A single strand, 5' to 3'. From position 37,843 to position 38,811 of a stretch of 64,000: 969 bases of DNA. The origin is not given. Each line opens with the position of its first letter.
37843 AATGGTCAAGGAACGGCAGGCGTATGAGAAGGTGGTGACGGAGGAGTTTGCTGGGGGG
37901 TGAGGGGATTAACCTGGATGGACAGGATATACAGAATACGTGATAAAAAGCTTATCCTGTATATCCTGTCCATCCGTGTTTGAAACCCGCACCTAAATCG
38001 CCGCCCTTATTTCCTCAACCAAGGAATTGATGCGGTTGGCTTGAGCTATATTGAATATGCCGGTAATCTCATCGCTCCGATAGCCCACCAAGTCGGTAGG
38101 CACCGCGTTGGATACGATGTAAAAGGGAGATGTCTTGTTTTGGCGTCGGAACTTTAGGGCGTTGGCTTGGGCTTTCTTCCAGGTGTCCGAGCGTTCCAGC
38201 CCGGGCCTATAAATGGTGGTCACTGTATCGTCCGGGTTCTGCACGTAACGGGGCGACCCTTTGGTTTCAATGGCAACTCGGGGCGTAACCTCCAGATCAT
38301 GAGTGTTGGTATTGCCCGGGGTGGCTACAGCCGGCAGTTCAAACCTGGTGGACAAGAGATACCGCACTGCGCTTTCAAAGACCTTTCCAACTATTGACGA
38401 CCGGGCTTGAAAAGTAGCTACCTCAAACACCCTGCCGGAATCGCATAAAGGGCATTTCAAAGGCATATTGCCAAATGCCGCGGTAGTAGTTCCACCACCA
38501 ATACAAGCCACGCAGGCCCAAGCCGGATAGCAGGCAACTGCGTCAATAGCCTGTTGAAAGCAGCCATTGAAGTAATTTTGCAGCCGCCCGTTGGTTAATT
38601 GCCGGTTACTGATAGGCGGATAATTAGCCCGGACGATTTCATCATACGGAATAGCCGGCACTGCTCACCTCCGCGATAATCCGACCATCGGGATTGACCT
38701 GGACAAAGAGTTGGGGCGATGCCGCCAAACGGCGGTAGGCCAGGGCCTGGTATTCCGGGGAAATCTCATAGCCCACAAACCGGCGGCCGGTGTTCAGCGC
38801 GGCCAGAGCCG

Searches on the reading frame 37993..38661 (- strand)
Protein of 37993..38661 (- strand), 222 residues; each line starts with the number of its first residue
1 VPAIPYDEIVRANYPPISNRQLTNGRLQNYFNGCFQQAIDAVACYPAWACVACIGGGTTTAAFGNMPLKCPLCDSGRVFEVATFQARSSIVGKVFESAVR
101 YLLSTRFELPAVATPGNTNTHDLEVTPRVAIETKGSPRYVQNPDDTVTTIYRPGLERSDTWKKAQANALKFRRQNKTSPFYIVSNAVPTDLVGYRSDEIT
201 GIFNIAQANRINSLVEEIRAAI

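Call 4: search_protein_families(library=pfam, proteins=[window:37993-38661:-], max_evalue=0.01)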
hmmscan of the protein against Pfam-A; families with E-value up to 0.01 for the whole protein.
window:37993-38661:- (222 aa): 0 families

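Call 24: search_protein_families(library=padloc, proteins=[window:37993-38661:-], max_evalue=0.001)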
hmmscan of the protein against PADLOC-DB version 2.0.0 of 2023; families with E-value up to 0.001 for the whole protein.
window:37993-38661:- (222 aa): 0 families

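Call 63: search_protein_families(library=ncbifam, proteins=[window:37993-38661:-], max_evalue=0.001)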
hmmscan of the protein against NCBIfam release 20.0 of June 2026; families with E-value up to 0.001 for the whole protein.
window:37993-38661:- (222 aa): 0 families

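Call 71: search_solved_structures(query=window:37993-38661:-, max_evalue=1)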
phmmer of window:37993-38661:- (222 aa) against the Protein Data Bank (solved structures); distinct sequences matched with E-value up to 1: 0.
